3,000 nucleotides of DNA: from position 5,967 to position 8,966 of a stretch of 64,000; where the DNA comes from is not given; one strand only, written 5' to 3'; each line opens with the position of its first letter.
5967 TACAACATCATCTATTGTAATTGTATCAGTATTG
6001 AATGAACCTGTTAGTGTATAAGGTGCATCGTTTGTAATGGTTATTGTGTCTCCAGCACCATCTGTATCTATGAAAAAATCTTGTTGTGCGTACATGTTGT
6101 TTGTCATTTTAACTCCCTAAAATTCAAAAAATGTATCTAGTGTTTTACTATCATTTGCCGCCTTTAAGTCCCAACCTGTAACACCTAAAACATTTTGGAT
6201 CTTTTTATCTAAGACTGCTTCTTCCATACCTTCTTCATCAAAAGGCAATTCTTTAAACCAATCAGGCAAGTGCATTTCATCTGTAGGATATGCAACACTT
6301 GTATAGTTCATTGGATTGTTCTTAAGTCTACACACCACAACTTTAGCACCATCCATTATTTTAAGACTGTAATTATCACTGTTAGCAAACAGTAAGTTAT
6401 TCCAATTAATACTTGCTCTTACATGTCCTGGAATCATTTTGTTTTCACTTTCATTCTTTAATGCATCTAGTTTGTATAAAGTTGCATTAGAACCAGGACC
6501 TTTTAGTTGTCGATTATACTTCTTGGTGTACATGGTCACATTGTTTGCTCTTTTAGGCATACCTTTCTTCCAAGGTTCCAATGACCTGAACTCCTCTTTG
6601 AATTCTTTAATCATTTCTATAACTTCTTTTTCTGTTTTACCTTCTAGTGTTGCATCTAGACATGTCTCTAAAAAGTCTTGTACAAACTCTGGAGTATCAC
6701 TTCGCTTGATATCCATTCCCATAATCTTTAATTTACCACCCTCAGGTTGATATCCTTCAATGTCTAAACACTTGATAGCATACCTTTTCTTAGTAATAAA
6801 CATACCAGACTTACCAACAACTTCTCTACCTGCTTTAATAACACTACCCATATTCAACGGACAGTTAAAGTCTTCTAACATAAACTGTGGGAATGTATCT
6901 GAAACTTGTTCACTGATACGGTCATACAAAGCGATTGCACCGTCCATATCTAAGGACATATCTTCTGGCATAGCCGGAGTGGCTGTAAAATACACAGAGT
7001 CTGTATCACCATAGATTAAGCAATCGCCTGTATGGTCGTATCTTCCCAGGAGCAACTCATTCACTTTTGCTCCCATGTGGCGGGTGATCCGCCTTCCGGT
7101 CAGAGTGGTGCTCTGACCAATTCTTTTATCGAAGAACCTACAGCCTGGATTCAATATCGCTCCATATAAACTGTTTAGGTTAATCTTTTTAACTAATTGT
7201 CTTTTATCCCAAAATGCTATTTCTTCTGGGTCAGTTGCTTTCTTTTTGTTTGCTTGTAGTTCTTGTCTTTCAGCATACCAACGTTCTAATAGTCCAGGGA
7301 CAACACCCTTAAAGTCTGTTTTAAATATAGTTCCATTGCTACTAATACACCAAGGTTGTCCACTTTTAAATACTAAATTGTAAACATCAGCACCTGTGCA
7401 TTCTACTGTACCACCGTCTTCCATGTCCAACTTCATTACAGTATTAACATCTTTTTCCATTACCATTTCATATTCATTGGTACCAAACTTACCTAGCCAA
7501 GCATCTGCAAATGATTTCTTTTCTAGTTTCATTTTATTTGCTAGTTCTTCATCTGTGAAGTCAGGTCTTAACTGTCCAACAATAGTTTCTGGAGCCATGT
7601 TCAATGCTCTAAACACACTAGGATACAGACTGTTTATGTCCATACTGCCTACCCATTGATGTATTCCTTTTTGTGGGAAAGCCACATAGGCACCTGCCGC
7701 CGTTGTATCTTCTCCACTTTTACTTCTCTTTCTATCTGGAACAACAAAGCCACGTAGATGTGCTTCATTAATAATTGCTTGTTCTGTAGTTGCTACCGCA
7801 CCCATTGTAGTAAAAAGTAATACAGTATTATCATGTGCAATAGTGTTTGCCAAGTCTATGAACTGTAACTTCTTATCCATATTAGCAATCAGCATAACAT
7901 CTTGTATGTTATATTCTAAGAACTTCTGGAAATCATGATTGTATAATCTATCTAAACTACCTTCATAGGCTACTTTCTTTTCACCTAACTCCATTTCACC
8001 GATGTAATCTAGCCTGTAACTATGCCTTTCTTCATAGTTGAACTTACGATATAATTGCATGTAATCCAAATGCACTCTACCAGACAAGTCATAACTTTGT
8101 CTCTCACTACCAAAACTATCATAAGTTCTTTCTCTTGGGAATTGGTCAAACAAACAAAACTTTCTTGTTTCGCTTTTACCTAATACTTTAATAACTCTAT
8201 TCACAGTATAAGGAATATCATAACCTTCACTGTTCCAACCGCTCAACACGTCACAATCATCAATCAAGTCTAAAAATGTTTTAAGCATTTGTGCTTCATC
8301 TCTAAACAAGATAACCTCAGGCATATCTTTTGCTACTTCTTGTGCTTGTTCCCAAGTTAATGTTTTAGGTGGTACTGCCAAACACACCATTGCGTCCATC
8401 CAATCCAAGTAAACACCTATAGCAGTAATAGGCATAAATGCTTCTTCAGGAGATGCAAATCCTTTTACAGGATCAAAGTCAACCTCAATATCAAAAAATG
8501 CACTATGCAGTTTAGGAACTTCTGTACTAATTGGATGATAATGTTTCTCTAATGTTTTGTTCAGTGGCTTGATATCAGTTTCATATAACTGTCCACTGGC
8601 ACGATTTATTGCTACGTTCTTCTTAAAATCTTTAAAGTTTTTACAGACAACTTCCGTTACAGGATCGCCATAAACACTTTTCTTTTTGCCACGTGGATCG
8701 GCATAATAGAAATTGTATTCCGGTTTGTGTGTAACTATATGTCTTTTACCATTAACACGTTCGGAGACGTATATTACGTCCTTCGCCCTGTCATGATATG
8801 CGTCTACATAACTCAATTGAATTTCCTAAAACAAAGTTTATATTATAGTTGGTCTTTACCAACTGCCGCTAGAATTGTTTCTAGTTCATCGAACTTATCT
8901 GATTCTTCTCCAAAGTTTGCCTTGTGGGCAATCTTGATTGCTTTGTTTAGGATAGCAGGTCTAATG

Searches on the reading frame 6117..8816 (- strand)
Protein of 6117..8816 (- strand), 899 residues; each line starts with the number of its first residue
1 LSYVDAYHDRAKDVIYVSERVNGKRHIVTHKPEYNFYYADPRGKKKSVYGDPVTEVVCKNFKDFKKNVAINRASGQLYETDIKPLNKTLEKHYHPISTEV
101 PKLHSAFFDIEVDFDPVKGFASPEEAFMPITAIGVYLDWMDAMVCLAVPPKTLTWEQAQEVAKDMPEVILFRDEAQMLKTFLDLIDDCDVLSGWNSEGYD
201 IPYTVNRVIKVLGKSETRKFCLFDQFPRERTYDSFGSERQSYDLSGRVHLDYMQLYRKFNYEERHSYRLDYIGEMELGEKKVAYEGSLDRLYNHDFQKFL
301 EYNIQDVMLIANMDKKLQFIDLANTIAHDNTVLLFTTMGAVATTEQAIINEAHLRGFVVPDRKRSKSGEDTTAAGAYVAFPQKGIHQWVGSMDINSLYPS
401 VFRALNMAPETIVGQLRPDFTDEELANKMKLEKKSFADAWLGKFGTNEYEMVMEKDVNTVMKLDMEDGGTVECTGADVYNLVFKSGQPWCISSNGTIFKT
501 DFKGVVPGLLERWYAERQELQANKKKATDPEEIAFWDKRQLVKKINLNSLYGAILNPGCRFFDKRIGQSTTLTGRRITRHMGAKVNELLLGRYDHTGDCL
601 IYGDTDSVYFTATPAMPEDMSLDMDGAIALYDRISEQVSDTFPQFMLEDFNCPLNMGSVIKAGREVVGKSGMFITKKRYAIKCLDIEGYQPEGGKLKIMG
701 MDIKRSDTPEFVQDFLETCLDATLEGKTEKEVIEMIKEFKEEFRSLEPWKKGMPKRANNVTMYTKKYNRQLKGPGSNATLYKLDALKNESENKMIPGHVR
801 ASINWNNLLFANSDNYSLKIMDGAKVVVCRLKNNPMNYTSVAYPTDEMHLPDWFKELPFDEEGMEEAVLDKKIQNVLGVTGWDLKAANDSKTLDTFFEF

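Call 35: search_protein_families(library=phrogs, proteins=[window:6117-8816:-], max_evalue=0.00001)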
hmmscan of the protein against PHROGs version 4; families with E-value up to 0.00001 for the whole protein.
window:6117-8816:- (899 aa): 7 families
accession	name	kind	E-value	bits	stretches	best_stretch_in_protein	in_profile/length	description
phrog_262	-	DNA, RNA and nucleotide metabolism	3.4e-202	674.8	1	5-898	10-852/856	DNA polymerase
phrog_2062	-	DNA, RNA and nucleotide metabolism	1.6e-111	374.4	1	7-529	7-487/502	DNA polymerase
phrog_1918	-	DNA, RNA and nucleotide metabolism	1.5e-73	249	1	519-898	20-381/382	DNA polymerase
phrog_3011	-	DNA, RNA and nucleotide metabolism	5.4e-11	42.9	0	249-326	321-406/576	DNA polymerase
phrog_2927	-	DNA, RNA and nucleotide metabolism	7.1e-09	35.6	1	521-592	132-203/710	DNA polymerase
phrog_403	-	DNA, RNA and nucleotide metabolism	2.1e-07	31.1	1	170-313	123-242/321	DNA polymerase exonuclease subunit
phrog_27191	-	DNA, RNA and nucleotide metabolism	6.1e-07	30.3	1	539-609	42-113/230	DNA polymerase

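Call 36: search_dna_similar(query=window:6117-8816:-, collection=phages, mode=protein, max_rows=12)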
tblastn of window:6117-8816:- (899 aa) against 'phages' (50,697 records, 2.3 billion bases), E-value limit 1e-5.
Records with a match: 2683; places in all: 2783; records where one place covers at least 80% of the query: 1168.
Best place of each record, by identity: <60% 2683.
By first word of the organism name: Escherichia 675; Synechococcus 377; Klebsiella 334; Salmonella 199; Vibrio 136; Aeromonas 92; Shigella 89; Acinetobacter 73; Cyanophage 61; Enterobacter 59; and 68 more.
By host as written in the record: - 468; Escherichia coli 281; Klebsiella pneumoniae 115; Synechococcus 107; Escherichia coli O157:H7 38; Synechococcus sp. 38; Aeromonas salmonicida 38; Salmonella enterica 30; and 589 more.
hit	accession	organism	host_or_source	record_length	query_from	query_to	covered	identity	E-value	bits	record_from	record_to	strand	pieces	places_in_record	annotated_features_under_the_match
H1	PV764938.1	Sinorhizobium phage Phosso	Sinohrizobium meliloti NRRL L-50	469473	1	899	100%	45.5%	4e-142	843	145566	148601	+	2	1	DNA polymerase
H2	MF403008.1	Agrobacterium phage Atu_ph07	Agrobacterium tumefaciens C58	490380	1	899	99%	42.7%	8e-126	755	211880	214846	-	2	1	DNA polymerase (x2)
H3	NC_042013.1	Agrobacterium phage Atu_ph07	Agrobacterium tumefaciens C58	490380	1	899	99%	42.7%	8e-126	755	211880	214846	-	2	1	DNA polymerase (x2)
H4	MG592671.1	Vibrio phage 2.275.O._10N.286.54.E11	Vibrio cyclitrophicus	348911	3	894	99%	41.3%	0e+0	718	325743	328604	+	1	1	hypothetical protein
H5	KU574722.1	Pectobacterium phage vB_PcaM_CBB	Pectobacterium carotovorum subsp. ...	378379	3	899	100%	40.6%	1e-118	691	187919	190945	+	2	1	DNA polymerase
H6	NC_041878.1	Pectobacterium phage vB_PcaM_CBB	Pectobacterium carotovorum subsp. ...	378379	3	899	100%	40.6%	1e-118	691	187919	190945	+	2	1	DNA polymerase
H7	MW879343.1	Erwinia phage pEa_SNUABM_44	Erwinia amylovora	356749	3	894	99%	40.4%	4e-118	691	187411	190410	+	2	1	hypothetical protein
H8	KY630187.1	Serratia phage BF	Serratia marcescens UCC2017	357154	3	894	99%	40.4%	6e-118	690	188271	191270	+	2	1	DNA polymerase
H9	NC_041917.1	Serratia phage BF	Serratia marcescens UCC2017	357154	3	894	99%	40.4%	6e-118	690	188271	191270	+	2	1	DNA polymerase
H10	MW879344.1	Erwinia phage pEa_SNUABM_49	Erwinia amylovora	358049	3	894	99%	40.4%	6e-118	690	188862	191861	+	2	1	hypothetical protein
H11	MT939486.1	Erwinia phage pEa_SNUABM_12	Erwinia amylovora SNUABM_01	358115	3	894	99%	40.4%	6e-118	690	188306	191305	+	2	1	putative DNA polymerase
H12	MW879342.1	Erwinia phage pEa_SNUABM_19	Erwinia amylovora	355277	3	894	99%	40.4%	8e-118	689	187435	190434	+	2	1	hypothetical protein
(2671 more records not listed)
